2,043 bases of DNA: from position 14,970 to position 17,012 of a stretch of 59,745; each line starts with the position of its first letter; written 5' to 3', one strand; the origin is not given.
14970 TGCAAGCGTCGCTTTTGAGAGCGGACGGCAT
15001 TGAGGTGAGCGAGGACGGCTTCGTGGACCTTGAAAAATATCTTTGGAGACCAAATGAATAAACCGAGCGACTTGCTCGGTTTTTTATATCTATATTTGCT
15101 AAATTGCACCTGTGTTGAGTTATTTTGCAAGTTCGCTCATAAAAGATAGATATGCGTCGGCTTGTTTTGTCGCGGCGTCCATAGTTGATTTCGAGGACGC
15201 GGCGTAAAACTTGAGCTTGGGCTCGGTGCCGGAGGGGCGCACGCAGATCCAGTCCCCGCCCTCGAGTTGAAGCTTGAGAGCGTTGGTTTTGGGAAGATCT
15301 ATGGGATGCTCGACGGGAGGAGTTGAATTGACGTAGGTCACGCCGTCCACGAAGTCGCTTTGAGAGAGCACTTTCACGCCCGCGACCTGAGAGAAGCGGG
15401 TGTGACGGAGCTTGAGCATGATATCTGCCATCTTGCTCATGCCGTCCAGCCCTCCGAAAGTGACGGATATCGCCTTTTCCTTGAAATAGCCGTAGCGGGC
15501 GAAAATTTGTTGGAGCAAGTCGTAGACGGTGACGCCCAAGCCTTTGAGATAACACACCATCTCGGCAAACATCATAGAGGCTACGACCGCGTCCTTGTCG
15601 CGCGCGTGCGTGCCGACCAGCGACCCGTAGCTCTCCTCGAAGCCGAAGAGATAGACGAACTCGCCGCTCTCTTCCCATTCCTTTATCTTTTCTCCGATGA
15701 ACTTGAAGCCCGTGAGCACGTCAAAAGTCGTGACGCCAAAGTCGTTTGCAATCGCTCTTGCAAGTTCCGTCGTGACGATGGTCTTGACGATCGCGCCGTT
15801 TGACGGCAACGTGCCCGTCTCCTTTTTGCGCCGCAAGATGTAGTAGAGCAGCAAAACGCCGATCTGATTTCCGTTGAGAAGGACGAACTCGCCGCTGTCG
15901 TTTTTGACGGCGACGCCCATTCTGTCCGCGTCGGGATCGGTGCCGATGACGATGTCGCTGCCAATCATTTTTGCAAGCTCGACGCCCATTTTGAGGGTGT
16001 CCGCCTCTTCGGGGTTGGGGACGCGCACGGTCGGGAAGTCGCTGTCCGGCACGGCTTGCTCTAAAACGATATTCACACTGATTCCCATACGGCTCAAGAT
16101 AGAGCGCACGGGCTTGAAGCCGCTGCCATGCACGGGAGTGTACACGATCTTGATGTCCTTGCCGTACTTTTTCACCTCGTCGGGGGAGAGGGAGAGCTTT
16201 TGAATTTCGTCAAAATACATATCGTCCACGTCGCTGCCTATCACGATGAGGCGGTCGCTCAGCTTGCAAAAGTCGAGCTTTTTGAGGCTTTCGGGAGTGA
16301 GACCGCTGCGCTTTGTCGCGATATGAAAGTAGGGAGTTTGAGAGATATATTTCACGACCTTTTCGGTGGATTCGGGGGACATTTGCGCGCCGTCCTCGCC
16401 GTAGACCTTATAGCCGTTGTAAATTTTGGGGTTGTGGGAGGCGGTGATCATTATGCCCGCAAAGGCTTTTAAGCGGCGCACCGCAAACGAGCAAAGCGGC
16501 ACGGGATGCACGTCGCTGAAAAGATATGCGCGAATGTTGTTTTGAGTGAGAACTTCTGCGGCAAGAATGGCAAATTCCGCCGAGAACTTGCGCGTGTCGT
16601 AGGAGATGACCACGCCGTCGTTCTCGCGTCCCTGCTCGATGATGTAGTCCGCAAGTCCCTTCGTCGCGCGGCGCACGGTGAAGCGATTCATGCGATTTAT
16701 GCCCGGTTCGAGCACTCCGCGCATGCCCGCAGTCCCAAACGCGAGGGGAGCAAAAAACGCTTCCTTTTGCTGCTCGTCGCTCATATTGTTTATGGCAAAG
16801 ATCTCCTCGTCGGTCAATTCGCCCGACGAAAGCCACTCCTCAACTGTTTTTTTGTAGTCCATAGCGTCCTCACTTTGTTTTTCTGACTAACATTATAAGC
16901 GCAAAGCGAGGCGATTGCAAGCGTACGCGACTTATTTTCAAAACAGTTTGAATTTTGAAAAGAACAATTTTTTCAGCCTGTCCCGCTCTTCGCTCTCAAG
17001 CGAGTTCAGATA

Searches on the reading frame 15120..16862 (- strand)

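Call 29: search_protein_families(library=pfam, proteins=[window:15120-16862:-], max_evalue=0.001)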
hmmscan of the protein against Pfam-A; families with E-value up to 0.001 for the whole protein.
window:15120-16862:- (580 aa): 4 families
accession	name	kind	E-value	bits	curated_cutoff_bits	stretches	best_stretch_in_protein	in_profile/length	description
PF02878.22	PGM_PMM_I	-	1.7e-38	131.9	22.5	1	41-175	3-133/138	Phosphoglucomutase/phosphomannomutase, alpha/beta/alpha domain I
PF02879.22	PGM_PMM_II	-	8.2e-23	81.3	29.3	1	216-320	3-100/103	Phosphoglucomutase/phosphomannomutase, alpha/beta/alpha domain II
PF02880.22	PGM_PMM_III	-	1.8e-20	73.6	20.7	1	330-457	1-115/115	Phosphoglucomutase/phosphomannomutase, alpha/beta/alpha domain III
PF00408.26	PGM_PMM_IV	-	4.7e-05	23.8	23.1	1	527-556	24-52/68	Phosphoglucomutase/phosphomannomutase, C-terminal domain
